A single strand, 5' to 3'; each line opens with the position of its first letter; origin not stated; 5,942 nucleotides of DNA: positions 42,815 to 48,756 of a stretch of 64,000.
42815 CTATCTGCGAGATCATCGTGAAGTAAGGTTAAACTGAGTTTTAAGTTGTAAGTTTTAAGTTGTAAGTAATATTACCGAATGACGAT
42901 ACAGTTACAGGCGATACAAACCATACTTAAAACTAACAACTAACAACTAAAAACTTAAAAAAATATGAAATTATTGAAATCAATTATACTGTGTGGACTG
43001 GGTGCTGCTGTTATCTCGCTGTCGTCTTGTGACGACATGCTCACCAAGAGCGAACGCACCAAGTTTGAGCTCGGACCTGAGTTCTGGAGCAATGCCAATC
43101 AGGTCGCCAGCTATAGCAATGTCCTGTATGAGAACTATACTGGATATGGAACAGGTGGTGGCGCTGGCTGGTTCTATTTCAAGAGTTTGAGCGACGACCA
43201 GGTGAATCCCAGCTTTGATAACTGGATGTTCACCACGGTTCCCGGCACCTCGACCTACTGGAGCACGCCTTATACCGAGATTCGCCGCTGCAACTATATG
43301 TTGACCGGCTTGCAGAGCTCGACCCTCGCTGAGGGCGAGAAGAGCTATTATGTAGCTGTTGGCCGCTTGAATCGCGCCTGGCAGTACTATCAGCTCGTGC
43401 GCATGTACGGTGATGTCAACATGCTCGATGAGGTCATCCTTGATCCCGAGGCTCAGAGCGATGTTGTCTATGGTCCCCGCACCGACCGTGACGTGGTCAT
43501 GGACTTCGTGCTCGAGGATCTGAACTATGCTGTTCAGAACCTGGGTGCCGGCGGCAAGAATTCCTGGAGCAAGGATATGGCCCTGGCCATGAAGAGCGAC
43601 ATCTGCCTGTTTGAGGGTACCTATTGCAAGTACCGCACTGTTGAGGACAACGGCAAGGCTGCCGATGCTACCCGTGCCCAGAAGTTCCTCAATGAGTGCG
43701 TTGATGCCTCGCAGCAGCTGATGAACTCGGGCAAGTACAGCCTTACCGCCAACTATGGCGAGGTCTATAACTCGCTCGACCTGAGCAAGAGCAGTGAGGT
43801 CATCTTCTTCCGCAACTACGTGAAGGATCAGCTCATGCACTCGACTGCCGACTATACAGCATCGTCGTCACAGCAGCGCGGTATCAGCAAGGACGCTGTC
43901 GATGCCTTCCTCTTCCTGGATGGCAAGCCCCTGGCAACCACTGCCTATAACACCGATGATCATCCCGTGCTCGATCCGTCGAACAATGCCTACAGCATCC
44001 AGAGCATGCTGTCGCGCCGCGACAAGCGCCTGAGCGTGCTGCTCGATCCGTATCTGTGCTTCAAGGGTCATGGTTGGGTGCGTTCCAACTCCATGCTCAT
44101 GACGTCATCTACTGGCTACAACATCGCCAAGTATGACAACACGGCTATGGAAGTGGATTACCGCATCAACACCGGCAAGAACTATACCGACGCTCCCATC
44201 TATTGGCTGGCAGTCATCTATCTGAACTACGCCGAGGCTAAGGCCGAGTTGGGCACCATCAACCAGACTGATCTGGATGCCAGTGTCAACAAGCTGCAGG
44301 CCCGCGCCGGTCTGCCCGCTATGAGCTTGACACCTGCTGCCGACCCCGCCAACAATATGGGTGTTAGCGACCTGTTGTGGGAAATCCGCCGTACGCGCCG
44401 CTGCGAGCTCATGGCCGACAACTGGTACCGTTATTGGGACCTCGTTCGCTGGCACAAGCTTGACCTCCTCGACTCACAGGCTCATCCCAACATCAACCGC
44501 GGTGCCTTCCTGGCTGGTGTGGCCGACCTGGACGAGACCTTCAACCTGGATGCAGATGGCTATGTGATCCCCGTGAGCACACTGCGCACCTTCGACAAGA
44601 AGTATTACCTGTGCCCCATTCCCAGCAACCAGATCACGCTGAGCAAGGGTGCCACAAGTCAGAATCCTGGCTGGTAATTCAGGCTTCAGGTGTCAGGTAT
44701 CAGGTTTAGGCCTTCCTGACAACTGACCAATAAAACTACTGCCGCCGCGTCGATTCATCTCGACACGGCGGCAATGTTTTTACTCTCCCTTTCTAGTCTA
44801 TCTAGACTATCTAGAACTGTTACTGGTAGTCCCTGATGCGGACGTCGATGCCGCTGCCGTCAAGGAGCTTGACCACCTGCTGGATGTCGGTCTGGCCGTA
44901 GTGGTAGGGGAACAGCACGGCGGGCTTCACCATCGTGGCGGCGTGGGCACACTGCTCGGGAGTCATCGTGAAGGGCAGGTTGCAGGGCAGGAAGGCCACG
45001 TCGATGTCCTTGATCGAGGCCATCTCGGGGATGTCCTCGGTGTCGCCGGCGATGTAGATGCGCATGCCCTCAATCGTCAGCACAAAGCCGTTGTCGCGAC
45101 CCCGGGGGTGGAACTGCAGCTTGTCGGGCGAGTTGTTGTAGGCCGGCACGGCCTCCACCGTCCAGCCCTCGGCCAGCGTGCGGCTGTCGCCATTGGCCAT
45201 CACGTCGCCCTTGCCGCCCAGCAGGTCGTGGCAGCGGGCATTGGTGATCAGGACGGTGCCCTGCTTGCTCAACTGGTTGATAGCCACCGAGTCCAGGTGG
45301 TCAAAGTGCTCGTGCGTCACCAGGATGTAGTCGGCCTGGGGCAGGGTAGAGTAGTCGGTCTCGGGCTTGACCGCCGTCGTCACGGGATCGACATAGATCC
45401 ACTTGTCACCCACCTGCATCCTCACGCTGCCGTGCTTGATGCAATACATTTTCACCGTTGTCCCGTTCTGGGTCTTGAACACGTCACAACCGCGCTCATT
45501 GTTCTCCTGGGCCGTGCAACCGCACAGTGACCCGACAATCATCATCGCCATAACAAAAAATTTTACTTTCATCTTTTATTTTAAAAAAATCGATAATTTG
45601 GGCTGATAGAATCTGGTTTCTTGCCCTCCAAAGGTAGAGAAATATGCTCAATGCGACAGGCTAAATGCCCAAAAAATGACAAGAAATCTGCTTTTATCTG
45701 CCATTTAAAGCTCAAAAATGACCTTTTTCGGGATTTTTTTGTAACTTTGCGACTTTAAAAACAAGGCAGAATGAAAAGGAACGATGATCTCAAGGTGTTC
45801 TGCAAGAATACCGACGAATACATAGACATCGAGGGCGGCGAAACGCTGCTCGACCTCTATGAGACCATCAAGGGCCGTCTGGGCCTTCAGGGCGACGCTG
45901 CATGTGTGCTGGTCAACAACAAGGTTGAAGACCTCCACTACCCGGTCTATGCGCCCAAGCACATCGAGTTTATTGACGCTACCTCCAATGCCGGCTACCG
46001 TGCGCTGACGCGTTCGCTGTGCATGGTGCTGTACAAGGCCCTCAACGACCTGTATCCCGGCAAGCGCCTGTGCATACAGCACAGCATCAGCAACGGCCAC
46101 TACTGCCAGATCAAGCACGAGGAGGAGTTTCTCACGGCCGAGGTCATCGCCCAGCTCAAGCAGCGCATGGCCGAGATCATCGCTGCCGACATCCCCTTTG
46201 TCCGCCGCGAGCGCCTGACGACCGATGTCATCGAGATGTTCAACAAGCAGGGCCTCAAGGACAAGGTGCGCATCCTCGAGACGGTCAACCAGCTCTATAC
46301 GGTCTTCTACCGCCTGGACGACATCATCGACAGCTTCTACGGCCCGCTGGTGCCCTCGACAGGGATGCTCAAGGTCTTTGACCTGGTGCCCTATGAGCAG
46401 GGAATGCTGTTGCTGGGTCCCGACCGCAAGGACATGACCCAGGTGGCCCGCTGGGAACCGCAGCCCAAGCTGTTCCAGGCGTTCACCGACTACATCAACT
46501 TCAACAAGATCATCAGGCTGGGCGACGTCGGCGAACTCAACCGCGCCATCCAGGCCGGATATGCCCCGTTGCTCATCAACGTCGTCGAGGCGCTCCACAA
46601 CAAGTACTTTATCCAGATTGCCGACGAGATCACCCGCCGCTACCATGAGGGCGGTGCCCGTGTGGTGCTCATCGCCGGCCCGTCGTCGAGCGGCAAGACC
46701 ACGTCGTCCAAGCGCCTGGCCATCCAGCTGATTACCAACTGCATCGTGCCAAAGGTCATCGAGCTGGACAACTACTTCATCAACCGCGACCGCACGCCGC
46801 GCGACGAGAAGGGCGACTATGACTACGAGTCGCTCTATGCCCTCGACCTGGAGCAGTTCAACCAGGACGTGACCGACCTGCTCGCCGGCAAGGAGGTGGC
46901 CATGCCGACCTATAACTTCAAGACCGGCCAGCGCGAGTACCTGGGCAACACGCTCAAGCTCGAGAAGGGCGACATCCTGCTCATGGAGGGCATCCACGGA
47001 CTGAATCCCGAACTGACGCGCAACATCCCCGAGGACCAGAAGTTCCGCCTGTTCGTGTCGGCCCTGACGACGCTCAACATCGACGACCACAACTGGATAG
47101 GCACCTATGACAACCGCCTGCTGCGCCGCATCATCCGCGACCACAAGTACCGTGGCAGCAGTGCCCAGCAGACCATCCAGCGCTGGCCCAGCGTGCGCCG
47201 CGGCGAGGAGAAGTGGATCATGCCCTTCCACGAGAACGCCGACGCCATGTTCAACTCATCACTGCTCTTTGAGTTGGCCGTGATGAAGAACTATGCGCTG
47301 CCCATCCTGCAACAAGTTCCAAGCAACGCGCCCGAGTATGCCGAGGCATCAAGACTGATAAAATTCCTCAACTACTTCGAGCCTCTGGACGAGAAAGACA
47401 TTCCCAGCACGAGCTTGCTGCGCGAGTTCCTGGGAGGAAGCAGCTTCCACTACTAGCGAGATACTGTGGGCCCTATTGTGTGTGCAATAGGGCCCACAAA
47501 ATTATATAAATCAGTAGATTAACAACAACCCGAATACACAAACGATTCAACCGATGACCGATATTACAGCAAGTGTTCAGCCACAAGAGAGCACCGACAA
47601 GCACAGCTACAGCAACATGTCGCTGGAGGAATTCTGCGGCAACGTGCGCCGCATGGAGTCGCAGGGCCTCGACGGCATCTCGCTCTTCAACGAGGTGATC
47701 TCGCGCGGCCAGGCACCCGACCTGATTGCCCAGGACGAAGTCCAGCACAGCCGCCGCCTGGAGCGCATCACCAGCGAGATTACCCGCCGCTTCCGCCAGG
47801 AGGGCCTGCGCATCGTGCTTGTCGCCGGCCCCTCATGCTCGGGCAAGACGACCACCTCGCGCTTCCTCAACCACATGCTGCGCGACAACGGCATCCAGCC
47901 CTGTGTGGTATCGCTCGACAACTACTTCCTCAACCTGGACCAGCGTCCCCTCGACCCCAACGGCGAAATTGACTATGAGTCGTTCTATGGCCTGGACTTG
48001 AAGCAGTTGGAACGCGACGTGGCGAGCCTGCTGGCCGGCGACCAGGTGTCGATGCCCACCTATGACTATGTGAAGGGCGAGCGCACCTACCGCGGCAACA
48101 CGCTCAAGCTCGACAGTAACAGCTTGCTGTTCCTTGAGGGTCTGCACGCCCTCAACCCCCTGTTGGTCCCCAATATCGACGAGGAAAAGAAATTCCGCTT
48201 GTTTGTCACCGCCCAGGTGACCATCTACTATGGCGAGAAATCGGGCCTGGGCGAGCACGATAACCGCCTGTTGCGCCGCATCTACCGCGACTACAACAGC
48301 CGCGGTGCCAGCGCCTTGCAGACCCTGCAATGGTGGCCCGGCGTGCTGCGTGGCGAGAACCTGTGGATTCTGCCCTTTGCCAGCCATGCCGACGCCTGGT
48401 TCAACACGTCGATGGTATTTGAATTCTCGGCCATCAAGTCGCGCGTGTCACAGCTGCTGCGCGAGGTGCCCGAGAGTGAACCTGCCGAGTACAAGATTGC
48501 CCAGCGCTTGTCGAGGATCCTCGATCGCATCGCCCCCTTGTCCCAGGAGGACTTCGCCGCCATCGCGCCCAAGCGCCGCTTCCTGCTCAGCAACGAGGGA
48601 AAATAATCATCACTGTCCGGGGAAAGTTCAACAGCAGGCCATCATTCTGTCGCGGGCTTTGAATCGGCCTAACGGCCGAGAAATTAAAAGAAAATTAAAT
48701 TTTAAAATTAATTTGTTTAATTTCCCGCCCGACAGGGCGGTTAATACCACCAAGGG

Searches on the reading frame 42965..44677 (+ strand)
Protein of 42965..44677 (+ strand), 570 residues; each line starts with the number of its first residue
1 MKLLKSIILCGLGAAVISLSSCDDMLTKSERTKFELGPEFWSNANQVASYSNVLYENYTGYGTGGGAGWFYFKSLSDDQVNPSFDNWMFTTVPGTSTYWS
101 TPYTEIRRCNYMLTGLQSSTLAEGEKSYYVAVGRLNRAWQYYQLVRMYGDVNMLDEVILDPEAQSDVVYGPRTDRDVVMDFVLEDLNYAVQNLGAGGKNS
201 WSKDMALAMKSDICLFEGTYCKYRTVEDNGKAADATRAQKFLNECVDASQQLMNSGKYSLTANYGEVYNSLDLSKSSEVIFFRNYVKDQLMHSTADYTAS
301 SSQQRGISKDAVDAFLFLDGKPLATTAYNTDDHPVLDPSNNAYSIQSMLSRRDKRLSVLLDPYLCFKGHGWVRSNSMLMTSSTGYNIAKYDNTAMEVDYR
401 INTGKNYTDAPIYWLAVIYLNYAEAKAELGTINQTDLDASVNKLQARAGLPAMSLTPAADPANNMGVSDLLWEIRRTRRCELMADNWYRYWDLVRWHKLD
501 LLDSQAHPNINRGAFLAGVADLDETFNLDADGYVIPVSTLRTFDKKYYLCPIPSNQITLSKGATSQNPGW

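Call 3: search_protein_families(library=pfam, proteins=[window:42965-44677:+], max_evalue=0.01)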
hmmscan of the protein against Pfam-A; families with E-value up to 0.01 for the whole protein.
window:42965-44677:+ (570 aa): 3 families
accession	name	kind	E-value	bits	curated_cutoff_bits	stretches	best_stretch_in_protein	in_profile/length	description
PF07980.17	SusD_RagB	-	6.8e-30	105.2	23.1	1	278-570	2-297/297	SusD family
PF14322.12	SusD-like_3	-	2e-12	48.2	27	1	95-194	74-166/191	Starch-binding associating with outer membrane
PF12771.13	SusD-like_2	-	0.00018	20.9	27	1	96-219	58-167/415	Starch-binding associating with outer membrane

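Call 4: search_protein_families(library=ncbifam, proteins=[window:42965-44677:+], max_evalue=0.01)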
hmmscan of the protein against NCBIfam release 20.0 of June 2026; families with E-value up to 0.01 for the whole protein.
window:42965-44677:+ (570 aa): 2 families
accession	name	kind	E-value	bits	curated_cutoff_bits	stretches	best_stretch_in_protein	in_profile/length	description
NF033072.0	NanU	exception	3.5e-09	36.3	425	1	93-297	98-291/521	SusD family outer membrane lipoprotein NanU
NF033071.0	SusD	exception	6.1e-05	21.4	725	1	379-451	408-478/558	starch-binding outer membrane lipoprotein SusD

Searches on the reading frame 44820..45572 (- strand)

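Call 20: search_protein_families(library=pfam, proteins=[window:44820-45572:-], max_evalue=0.0001)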
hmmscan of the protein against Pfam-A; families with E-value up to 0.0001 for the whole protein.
window:44820-45572:- (250 aa): 3 families
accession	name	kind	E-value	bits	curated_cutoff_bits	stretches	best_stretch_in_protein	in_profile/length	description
PF12706.13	Lactamase_B_2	-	1.5e-20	74.1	27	1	58-225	2-200/200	Beta-lactamase superfamily domain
PF13483.12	Lactamase_B_3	-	8.7e-19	68.5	24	1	45-224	5-160/160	Beta-lactamase superfamily domain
PF00753.33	Lactamase_B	-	3.1e-05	24.4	22.7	0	54-92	13-56/196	Metallo-beta-lactamase superfamily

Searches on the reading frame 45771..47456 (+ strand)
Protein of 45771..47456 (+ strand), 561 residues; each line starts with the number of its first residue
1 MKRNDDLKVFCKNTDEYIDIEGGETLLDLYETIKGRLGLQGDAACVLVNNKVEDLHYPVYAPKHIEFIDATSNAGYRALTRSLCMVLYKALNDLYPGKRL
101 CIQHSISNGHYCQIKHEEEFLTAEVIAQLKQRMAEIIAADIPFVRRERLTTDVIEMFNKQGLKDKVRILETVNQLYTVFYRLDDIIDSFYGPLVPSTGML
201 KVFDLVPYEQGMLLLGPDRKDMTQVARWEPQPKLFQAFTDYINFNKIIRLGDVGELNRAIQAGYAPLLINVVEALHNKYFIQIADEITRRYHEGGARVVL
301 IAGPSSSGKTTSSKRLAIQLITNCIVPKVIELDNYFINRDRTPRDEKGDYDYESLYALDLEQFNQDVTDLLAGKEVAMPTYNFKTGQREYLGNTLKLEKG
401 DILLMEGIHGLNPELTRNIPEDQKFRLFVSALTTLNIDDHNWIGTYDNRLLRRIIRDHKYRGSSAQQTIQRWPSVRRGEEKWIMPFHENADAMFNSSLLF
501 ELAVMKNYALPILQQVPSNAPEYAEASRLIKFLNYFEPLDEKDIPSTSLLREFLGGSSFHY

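Call 20: search_protein_families(library=pfam, proteins=[window:45771-47456:+], max_evalue=0.0001)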
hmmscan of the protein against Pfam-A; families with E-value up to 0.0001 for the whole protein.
window:45771-47456:+ (561 aa): 1 family
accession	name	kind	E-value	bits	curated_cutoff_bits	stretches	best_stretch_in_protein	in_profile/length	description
PF00485.24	PRK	-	2.7e-17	63.7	22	1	299-495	2-188/196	Phosphoribulokinase / Uridine kinase family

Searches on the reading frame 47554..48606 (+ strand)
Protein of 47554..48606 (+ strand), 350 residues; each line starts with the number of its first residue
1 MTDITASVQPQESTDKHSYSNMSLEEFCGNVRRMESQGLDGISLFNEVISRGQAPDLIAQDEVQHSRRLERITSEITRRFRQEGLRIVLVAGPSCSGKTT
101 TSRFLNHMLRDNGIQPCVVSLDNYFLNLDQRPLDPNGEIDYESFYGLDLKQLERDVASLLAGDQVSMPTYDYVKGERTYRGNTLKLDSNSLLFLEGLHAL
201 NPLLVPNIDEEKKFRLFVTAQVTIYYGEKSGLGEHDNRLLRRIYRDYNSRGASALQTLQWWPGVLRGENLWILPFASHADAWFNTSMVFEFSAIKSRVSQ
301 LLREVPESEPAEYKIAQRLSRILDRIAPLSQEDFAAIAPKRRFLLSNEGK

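Call 20: search_protein_families(library=pfam, proteins=[window:47554-48606:+], max_evalue=0.0001)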
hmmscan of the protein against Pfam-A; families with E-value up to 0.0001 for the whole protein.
window:47554-48606:+ (350 aa): 1 family
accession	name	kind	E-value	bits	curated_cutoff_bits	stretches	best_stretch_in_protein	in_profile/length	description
PF00485.24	PRK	-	1.5e-14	54.8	22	1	88-284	2-188/196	Phosphoribulokinase / Uridine kinase family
